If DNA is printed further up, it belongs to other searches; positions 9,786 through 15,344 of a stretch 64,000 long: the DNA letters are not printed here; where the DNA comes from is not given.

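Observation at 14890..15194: DUF559/Vsr-like PD-(D/E)xK domain at the C-terminus of the giant helicase: possible replacement for the missing PLD nuclease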

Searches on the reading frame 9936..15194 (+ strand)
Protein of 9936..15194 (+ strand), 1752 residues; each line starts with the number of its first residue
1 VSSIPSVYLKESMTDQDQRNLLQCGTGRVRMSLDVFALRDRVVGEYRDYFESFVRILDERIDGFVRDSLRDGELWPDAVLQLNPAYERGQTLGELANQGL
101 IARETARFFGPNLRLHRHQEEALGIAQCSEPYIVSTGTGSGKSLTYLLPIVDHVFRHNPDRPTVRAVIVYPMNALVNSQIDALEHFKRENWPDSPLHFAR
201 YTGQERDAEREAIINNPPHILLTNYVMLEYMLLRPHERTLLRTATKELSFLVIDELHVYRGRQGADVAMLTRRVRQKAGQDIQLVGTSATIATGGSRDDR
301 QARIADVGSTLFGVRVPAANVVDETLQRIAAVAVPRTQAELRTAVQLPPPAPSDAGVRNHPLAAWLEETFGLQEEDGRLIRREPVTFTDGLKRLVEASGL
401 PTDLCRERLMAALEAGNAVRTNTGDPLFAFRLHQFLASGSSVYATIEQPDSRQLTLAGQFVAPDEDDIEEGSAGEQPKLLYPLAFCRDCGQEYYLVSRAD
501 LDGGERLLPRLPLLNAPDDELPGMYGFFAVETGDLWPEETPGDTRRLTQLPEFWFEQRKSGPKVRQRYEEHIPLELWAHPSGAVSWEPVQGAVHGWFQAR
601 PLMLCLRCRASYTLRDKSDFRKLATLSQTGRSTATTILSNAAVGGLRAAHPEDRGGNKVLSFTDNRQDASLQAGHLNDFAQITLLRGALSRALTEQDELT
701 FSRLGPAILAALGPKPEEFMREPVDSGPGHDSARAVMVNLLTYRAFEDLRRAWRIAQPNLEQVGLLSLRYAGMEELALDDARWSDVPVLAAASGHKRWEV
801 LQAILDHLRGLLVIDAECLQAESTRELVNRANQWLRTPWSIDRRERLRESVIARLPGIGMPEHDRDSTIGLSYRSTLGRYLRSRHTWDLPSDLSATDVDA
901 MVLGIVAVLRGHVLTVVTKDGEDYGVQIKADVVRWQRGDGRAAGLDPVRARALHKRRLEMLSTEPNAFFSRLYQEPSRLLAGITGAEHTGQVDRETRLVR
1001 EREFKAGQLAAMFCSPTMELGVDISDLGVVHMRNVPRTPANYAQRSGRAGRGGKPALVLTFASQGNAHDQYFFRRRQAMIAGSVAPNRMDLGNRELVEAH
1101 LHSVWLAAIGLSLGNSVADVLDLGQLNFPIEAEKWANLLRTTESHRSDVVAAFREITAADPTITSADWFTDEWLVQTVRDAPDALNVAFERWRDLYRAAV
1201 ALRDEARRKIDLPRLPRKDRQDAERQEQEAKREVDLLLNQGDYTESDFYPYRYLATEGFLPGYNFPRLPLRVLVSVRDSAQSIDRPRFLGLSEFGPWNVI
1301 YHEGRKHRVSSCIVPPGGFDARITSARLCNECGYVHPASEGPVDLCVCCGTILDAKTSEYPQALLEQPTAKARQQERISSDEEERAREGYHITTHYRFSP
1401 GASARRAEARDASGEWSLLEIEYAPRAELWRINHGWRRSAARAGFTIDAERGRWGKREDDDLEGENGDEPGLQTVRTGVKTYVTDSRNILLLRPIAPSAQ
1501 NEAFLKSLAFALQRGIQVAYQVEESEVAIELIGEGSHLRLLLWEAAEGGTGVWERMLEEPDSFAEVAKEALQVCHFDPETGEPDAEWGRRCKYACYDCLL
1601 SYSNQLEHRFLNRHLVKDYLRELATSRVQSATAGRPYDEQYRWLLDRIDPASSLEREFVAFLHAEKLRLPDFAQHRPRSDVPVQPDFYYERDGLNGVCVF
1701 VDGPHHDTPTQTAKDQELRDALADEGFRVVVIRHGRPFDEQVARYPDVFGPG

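Call 6: search_protein_families(library=pfam, proteins=[window:9936-15194:+], max_evalue=0.01)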
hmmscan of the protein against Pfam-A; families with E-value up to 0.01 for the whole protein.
window:9936-15194:+ (1752 aa): 4 families
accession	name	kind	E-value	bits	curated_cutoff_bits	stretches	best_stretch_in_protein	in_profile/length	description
PF00270.35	DEAD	-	2.7e-24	86.2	26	1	117-292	2-161/167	DEAD/DEAH box helicase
PF00271.37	Helicase_C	-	2e-11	44.5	23.5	1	981-1053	38-110/110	Helicase conserved C-terminal domain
PF09369.15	MZB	-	2.7e-07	31.6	24.2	1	1509-1599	2-80/80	MrfA Zn-binding domain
PF04851.21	ResIII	-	2e-05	25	22.5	1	115-290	4-161/164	Type III restriction enzyme, res subunit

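Call 8: search_protein_families(library=padloc, proteins=[window:9936-15194:+], max_evalue=0.001)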
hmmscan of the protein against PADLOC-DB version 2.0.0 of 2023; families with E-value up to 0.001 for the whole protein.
window:9936-15194:+ (1752 aa): 31 families (the best 25 are shown)
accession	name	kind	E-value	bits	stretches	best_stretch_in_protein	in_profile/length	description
PDLC00037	DruE3|DruE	-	6.3e-89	297.4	3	104-697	91-676/2055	SNF2 family N-terminal domain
PDLC00013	DruE1|DruE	-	9.6e-76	253.8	4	1014-1447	1088-1494/1776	SNF2 family N-terminal domain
PDLC00014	DruE2|DruE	-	1e-69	233.4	6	1017-1108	1208-1299/1928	SNF2 family N-terminal domain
PDLC00015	DruE2|DruE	-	3.8e-69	231.7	4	1016-1643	1178-1793/1887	SNF2 family N-terminal domain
PDLC00035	DruE3|DruE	-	2.3e-67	225.7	2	76-496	53-499/1460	SNF2 family N-terminal domain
PDLC00036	DruE3|DruE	-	8.4e-63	210.1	3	130-323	109-314/2023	SNF2 family N-terminal domain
PDLC00051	DruE4|DruE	-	8.5e-56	187.3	4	191-291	259-370/1829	SNF2 family N-terminal domain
PDLC02896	DpdJ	-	1.7e-26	90.3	2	210-292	329-413/1487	DpdJ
PDLC02503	BrxHI|BrxHII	-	3.8e-24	83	2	129-292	39-195/698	BrxHI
PDLC03960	SngC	-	4.5e-23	79.9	2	115-292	25-196/720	-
PDLC02501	BrxHI|BrxHII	-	2.2e-21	73.7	2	117-292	26-196/925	BrxHI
PDLC02569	DrmA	-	2.1e-15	53.6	1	992-1077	812-897/1095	DrmA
PDLC03928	PsyrT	-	1.3e-13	48.1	1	982-1075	265-358/689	-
PDLC02864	DpdF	-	1.4e-12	45.2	2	982-1072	258-349/610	DpdF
PDLC02897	DpdJ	-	1.9e-12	43.8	2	983-1054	382-455/1570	DpdJ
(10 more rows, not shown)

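Call 9: search_protein_families(library=ncbifam, proteins=[window:9936-15194:+], max_evalue=1)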
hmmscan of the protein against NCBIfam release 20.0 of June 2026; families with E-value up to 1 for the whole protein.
window:9936-15194:+ (1752 aa): 26 families (the best 25 are shown)
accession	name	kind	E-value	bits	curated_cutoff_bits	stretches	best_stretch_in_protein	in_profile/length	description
TIGR03817.1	DECH_helic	hypoth_equivalog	6.9e-39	133.7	874.1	2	115-295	37-208/742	helicase/secretion neighborhood putative DEAH-box helicase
TIGR04121.1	DEXH_lig_assoc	equivalog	5.9e-23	80.5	850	2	113-293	12-186/804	ligase-associated DNA damage response DEXH box helicase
NF041067.1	DpdJ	equivalog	1.3e-22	79.4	800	3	210-292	322-406/1482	protein DpdJ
NF010338.0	PRK13767.1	equivalog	5.9e-20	71.1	849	2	118-292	37-219/877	ATP-dependent helicase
NF007284.0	PRK09751.1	equivalog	2.7e-12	44.8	1496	2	119-292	34-218/1538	ATP-dependent helicase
NF053636.1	DDHlcsCsdAPsy1082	equivalog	7.1e-10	38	890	2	119-187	30-98/512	DEAD/DEAH box helicase CsdA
NF053631.1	RNA_helic_CshA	equivalog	9.7e-10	37.9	646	2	990-1064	269-343/434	degradosome RNA helicase CshA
NF008394.0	PRK11192.1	equivalog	5.4e-07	28.8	507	2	982-1075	271-361/441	ATP-dependent RNA helicase SrmB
TIGR01389.1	recQ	equivalog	7.7e-07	27.9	640.2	1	988-1078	255-345/591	DNA helicase RecQ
NF041063.1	DpdF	equivalog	5.6e-06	25.2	550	2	131-257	160-280/813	protein DpdF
NF002340.1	PRK01297.1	equivalog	1.5e-05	24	564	1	981-1068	272-359/372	ATP-dependent RNA helicase RhlB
TIGR00614.1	recQ_fam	subfamily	1.5e-05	24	219.8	1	987-1064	256-332/470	RecQ family ATP-dependent DNA helicase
NF007882.0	PRK10590.1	equivalog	2.7e-05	23.3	743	2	982-1053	269-340/456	ATP-dependent RNA helicase RhlE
NF038325.1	DISARM_DrmAS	equivalog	0.00019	19.5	950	1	1012-1064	949-1000/1165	DISARM system helicase DrmA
NF053711.1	RNA_heli_RhlE1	exception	0.00036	19.4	750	1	988-1055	274-341/434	RNA helicase RhlE1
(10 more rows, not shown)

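Call 17: find_related_loci(query=window:9936-15191:+, collection=genome_contigs, flank=10000)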
Query window:9936-15191:+ (1752 aa) in genome_contigs; peptide patterns used: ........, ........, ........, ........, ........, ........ (x = any residue, [..] = any of these).
75 stretches matched a pattern; 46 encode a relative of the query (tblastn E <= 1e-3); 46 distinct loci.
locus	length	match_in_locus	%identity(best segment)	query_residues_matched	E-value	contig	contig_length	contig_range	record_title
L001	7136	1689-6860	62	33-1750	0e+0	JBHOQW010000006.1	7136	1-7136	MAG: Dehalococcoidia bacterium isolate A0_35 coassembly_Ak141_406101, whole genome shotgun sequence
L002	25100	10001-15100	59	33-1742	0e+0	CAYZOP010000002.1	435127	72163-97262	MAG TPA_asm: uncultured Desulfobacterales bacterium isolate binchicken_co107_254 genome assembly, contig: NODE_16_length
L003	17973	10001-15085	56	30-1749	0e+0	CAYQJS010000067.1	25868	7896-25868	MAG TPA_asm: uncultured Chloroflexota bacterium isolate SRP119689_co1_77 genome assembly, contig: NODE_2372_length_25868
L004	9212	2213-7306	55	31-1749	0e+0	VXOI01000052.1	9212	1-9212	MAG: Chloroflexi bacterium isolate SB0662_bin_29 NODE_5738_length_9212_cov_33.984930, whole genome shotgun sequence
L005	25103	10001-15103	54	31-1752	0e+0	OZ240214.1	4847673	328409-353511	MAG: Dehalococcoidia bacterium isolate 15407ad4-12be-4b8a-b00d-040aaa6d19d6 genome assembly, chromosome: 1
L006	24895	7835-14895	54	27-1749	0e+0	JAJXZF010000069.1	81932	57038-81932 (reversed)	MAG: Deltaproteobacteria bacterium isolate BP7.bin41 NODE_338_length_81932_cov_4.337070, whole genome shotgun sequence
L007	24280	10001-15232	60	30-1750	0e+0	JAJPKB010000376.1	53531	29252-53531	MAG: Chloroflexota bacterium isolate Centralia_MAG_593 k107_21001604, whole genome shotgun sequence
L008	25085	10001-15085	54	31-1750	0e+0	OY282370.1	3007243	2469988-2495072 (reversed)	MAG: uncultured Acidimicrobiia bacterium isolate 3d6cc9fa-110c-4048-9278-ecdec338fc6f genome assembly, chromosome: 1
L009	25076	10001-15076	51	31-1750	0e+0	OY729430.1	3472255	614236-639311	MAG: Caldilineaceae bacterium isolate ee78b5b4-03fb-4fb3-b3ee-46148e6ffba5 genome assembly, chromosome: 1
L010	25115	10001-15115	53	31-1750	0e+0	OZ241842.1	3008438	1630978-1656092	MAG: Candidatus Spongiisociaceae bacterium isolate ea90fc40-48ec-4ccb-8054-20f53ea15125 genome assembly, chromosome: 1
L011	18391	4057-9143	54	31-1750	0e+0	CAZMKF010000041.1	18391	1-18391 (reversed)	MAG TPA_asm: uncultured Dehalococcoidales bacterium isolate SRP239243_co1_256 genome assembly, contig: NODE_4908_length_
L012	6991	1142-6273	61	32-1750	0e+0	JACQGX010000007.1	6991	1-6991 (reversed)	MAG: Chloroflexi bacterium isolate NC_groundwater_1084_Ag_S2p5_67_496 S_2p5_S6_coassembly_k141_209294, whole genome shot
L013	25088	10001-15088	49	31-1751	0e+0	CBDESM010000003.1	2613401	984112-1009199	MAG: Dehalococcoidia bacterium isolate 9bf0aa80-827e-4598-ae14-22b7b380c390 genome assembly, contig: contig_3, whole gen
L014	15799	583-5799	62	24-1750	0e+0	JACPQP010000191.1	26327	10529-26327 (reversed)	MAG: Chloroflexi bacterium isolate NC_groundwater_656_Ag_B-0.1um_68_36 B_1_S1_Biohub_coassembly_k141_1644168, whole geno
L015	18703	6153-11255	61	33-1750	0e+0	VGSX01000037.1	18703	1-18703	MAG: Deltaproteobacteria bacterium isolate K_DeepCast_300m_m2_247 K_DeepCast_300m_m2_247_Ga0194111_10003468, whole genom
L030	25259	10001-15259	40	26-1752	0e+0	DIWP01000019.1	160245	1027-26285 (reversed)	MAG TPA_asm: Thermoleophilia bacterium UBA6103 UBA6103_contig_8735, whole genome shotgun sequence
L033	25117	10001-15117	56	27-1750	0e+0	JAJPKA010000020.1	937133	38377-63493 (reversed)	MAG: Proteobacteria bacterium isolate Centralia_MAG_59 k107_2114025, whole genome shotgun sequence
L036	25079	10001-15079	56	33-1750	0e+0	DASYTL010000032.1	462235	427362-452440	MAG TPA_asm: Candidatus Limnocylindria bacterium isolate SMAG_U4566 k141_690211, whole genome shotgun sequence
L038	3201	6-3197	42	653-1722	0e+0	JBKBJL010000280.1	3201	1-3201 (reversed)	MAG: Armatimonadota bacterium isolate 21I_069.bin.50 NODE_280_length_3201_cov_2.169654, whole genome shotgun sequence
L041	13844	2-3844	36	487-1750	0e+0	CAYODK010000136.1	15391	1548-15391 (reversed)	MAG TPA_asm: uncultured Verrucomicrobiota bacterium isolate binchicken_co22_230 genome assembly, contig: NODE_4029_lengt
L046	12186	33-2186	37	963-1613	3e-116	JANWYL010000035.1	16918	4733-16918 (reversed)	MAG: Sandaracinaceae bacterium isolate SKYG7 NODE_35_length_16918_cov_2.569325, whole genome shotgun sequence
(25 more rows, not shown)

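Call 55: search_protein_families(library=pfam, proteins=[L046:9300-10046:+, L046:10094-10861:-, L046:10915-12186:+, L046:2100-2540:+], max_evalue=0.01)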
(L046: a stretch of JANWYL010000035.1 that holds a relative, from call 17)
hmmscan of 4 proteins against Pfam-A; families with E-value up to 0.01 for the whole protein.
L046:9300-10046:+ (249 aa): 1 family
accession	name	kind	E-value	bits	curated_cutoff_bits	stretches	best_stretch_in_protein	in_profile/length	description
PF13391.12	HNH_2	-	3.9e-12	46.3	21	1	148-200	1-66/66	HNH endonuclease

L046:10094-10861:- (256 aa): 3 families
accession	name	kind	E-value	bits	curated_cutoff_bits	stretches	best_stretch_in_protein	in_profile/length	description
PF13578.12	Methyltransf_24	-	6.7e-06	27.4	26.3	1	109-205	1-105/105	Methyltransferase domain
PF08241.18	Methyltransf_11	-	0.00084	20.4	21.2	1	112-178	6-66/95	Methyltransferase domain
PF13649.12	Methyltransf_25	-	0.0071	17.4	27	0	112-178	7-70/97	Methyltransferase domain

L046:10915-12186:+ (424 aa): 3 families
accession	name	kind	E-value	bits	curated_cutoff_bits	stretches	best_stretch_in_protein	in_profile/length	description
PF02770.24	Acyl-CoA_dh_M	-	2.7e-15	56.7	33.3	1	166-273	2-94/97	Acyl-CoA dehydrogenase, middle domain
PF00441.29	Acyl-CoA_dh_1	-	3.1e-11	44.1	22.4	1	289-424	1-109/150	Acyl-CoA dehydrogenase, C-terminal domain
PF02771.21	Acyl-CoA_dh_N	-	2.3e-10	41.3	22.9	1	79-160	33-112/113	Acyl-CoA dehydrogenase, N-terminal domain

L046:2100-2540:+ (147 aa): 0 families
